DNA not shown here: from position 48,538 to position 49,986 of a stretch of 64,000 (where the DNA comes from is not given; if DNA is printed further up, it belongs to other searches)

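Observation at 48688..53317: Split and order-permuted formate dehydrogenase alpha subunit within an fhs-fdh operon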

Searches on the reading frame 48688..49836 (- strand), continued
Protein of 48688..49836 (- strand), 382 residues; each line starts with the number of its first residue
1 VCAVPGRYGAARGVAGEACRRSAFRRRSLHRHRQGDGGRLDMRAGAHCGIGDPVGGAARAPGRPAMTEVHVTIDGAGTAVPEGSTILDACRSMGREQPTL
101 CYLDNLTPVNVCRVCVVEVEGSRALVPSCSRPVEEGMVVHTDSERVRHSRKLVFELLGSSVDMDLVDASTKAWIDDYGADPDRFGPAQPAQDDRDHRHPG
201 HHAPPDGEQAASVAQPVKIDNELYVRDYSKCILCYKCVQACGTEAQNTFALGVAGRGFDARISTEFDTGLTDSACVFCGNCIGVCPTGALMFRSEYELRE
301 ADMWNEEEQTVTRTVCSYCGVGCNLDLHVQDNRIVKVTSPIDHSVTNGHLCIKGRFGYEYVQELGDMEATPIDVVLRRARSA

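Call 58: search_protein_families(library=pfam, proteins=[L070:3538-5004:+, L070:232-1551:+, L070:7966-8676:+, L070:9239-10837:+, L070:10940-13651:+, L072:1633-2835:+, L072:8321-8854:+, L072:8991-9914:+, L072:10225-13011:+, L072:1057-1548:+], max_evalue=0.00001)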
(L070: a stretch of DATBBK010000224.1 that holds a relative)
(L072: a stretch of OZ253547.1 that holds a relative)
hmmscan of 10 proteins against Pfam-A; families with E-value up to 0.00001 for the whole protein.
L070:3538-5004:+ (488 aa): 2 families
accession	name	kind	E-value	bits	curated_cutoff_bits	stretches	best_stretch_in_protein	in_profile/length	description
PF01464.25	SLT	-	1.5e-15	57.3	21.3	1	316-427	2-111/117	Transglycosylase SLT domain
PF00497.25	SBP_bac_3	-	1.7e-14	54.2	26.4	1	67-283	14-122/132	Bacterial extracellular solute-binding proteins, family 3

L070:232-1551:+ (439 aa): 0 families

L070:7966-8676:+ (236 aa): 9 families
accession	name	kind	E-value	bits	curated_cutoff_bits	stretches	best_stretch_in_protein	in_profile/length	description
PF13649.12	Methyltransf_25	-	6e-21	75.4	27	1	67-162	1-97/97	Methyltransferase domain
PF08241.18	Methyltransf_11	-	2.4e-20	73.4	21.2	1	68-165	1-94/95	Methyltransferase domain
PF08242.18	Methyltransf_12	-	2.3e-17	64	30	1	68-164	1-98/98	Methyltransferase domain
PF13847.12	Methyltransf_31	-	3.8e-17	62.8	27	1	62-173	2-116/145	Methyltransferase domain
PF13489.12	Methyltransf_23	-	9.3e-16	58.4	27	1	61-215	20-163/164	Methyltransferase domain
PF05891.18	Methyltransf_PK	-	3.4e-09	37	27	1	65-166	57-159/218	AdoMet dependent proline di-methyltransferase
PF02353.26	CMAS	-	9.7e-09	35.4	27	1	61-167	60-165/273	Mycolic acid cyclopropane synthetase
PF01209.24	Ubie_methyltran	-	1.5e-07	31.5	20.1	1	62-166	46-151/233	ubiE/COQ5 methyltransferase family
PF05219.18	DREV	-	4e-06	26.6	26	1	65-165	96-185/265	DREV methyltransferase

L070:9239-10837:+ (532 aa): 0 families

L070:10940-13651:+ (903 aa): 1 family
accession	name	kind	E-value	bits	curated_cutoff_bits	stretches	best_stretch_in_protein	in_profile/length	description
PF10646.14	Germane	-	1.5e-11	45.4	23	1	760-871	1-116/117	Sporulation and spore germination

L072:1633-2835:+ (400 aa): 0 families

L072:8321-8854:+ (177 aa): 0 families

L072:8991-9914:+ (307 aa): 0 families

L072:10225-13011:+ (928 aa): 3 families
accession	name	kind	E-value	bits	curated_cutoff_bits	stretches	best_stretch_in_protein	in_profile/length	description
PF00593.30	TonB_dep_Rec_b-barrel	-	2.2e-29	104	27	1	471-884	74-436/436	TonB dependent receptor-like, beta-barrel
PF07715.20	Plug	-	2.8e-15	57.2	23.9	1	129-249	3-107/107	TonB-dependent Receptor Plug Domain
PF13620.12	CarboxypepD_reg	-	9.8e-07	29.5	32.3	1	40-102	3-72/82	Carboxypeptidase regulatory-like domain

L072:1057-1548:+ (163 aa): 0 families
